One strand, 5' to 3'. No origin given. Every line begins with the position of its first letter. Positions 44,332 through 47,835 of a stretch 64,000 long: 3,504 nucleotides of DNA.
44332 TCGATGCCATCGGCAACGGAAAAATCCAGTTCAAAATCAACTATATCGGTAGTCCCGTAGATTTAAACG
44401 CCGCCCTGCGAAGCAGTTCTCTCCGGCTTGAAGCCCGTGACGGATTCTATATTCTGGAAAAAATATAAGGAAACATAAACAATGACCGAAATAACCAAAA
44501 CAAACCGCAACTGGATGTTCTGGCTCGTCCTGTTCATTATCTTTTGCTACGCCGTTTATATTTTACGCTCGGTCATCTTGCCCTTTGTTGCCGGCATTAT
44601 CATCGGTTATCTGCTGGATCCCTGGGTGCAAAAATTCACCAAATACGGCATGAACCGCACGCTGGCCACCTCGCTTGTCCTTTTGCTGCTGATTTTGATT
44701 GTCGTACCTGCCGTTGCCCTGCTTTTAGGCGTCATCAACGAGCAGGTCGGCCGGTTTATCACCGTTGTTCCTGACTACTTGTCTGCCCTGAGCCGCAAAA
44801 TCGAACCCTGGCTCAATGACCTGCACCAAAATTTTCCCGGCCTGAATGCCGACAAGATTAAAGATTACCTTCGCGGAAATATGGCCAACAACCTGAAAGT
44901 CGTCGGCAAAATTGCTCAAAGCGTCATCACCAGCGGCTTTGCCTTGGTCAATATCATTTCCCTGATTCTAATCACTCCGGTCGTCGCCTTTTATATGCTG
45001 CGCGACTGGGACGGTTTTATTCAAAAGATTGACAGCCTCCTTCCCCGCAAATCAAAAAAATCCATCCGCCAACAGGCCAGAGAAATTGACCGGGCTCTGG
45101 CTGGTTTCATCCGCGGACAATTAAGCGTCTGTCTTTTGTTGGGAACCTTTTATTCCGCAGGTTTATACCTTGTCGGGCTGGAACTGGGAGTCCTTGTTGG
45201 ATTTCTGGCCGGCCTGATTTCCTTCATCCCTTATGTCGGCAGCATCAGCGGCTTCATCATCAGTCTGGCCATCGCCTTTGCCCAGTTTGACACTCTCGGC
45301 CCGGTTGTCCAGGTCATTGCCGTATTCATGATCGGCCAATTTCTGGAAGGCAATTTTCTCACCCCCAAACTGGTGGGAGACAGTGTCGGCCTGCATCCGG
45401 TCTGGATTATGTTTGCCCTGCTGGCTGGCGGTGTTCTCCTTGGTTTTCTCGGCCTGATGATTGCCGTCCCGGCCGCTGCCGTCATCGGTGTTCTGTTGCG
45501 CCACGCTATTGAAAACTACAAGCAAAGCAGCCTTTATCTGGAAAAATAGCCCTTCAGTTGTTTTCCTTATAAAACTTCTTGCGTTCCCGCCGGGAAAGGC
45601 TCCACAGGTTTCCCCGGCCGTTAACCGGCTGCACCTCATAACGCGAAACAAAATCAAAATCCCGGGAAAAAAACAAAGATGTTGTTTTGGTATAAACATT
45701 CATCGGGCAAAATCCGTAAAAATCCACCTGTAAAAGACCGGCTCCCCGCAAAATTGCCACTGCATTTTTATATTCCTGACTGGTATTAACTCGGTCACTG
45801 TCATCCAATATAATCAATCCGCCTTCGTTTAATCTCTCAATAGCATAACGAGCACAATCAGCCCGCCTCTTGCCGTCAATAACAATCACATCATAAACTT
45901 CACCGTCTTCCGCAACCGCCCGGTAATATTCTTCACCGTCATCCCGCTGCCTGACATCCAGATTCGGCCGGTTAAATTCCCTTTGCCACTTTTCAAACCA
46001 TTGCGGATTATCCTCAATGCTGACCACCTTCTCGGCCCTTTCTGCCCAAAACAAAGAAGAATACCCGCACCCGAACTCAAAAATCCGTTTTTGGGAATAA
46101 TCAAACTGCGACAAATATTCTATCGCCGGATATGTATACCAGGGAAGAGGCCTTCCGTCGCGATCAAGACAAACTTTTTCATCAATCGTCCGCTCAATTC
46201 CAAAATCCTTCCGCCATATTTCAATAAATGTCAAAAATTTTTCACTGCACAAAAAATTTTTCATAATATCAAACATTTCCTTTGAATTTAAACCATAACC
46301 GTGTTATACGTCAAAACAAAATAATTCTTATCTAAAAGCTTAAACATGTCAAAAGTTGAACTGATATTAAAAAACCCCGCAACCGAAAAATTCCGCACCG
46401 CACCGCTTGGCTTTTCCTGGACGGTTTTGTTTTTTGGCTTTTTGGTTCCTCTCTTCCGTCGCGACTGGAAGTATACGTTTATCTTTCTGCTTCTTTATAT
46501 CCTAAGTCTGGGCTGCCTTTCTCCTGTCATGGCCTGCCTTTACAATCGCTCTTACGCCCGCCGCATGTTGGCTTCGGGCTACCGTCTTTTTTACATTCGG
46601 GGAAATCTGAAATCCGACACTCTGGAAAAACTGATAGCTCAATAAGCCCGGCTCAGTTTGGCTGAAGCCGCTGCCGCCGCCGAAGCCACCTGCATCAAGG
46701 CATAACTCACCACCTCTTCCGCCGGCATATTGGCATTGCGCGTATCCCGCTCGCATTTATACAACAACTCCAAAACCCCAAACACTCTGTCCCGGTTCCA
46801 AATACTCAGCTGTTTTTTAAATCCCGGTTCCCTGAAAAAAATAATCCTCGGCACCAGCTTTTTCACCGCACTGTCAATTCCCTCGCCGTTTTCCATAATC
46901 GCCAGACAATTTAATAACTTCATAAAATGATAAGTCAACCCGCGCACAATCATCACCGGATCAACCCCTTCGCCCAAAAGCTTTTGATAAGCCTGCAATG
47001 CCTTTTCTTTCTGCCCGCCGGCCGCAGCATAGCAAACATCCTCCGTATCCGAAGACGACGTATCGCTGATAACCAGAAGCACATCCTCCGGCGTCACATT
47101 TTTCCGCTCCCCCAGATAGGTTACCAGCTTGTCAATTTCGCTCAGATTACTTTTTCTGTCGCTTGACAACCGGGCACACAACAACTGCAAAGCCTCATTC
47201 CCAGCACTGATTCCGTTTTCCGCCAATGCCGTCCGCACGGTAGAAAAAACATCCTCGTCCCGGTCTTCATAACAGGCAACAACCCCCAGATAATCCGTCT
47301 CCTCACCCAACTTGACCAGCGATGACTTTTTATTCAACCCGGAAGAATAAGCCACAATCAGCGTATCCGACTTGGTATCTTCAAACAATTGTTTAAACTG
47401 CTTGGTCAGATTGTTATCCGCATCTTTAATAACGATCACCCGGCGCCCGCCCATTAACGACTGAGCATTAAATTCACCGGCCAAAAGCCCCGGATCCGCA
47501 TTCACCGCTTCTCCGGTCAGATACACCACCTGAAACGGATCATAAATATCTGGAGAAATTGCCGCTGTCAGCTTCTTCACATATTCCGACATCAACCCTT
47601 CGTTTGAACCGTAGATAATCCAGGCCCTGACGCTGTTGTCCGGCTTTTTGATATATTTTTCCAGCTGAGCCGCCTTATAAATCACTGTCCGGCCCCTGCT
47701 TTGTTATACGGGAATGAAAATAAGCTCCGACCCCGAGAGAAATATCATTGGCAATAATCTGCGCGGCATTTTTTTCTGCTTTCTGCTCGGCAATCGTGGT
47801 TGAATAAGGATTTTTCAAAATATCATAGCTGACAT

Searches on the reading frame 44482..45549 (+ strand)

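Call 24: search_protein_families(library=pfam, proteins=[window:44482-45549:+], max_evalue=0.001)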
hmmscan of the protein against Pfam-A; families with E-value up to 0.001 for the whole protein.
window:44482-45549:+ (355 aa): 1 family
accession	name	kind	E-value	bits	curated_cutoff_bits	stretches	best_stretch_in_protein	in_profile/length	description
PF01594.21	AI-2E_transport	-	1.6e-65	221.9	34.3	1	15-341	4-325/327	AI-2E family transporter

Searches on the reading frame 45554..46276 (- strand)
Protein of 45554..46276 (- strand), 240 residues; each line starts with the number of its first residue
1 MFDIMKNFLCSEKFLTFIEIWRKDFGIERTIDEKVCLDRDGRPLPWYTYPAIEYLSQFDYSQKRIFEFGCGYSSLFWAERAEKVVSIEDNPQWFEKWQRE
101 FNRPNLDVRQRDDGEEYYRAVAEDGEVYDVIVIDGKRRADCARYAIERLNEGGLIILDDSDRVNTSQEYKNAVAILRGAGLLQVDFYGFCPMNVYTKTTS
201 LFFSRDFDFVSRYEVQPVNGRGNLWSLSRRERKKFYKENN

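Call 24: search_protein_families(library=pfam, proteins=[window:45554-46276:-], max_evalue=0.001)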
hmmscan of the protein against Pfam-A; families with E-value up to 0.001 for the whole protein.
window:45554-46276:- (240 aa): 1 family
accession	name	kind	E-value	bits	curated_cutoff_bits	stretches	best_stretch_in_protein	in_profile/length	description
PF13578.12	Methyltransf_24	-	9.8e-06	26.8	26.3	1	67-159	2-104/105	Methyltransferase domain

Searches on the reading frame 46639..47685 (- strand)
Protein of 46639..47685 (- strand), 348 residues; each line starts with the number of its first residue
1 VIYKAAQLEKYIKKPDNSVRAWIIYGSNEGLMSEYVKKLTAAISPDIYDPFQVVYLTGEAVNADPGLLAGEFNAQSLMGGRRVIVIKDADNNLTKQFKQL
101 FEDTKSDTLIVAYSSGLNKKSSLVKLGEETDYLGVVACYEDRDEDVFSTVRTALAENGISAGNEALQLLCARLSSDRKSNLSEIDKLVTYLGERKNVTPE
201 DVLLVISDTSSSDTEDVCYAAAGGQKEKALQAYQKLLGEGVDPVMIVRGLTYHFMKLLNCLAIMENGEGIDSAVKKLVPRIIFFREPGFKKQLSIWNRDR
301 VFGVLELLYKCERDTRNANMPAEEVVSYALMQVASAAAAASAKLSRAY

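Call 24: search_protein_families(library=pfam, proteins=[window:46639-47685:-], max_evalue=0.001)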
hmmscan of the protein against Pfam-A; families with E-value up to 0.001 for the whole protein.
window:46639-47685:- (348 aa): 1 family
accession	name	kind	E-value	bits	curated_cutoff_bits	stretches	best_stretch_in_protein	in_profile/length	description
PF06144.19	DNA_pol3_delta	-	4.3e-08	33.6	21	1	23-126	2-113/124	DNA polymerase III, delta subunit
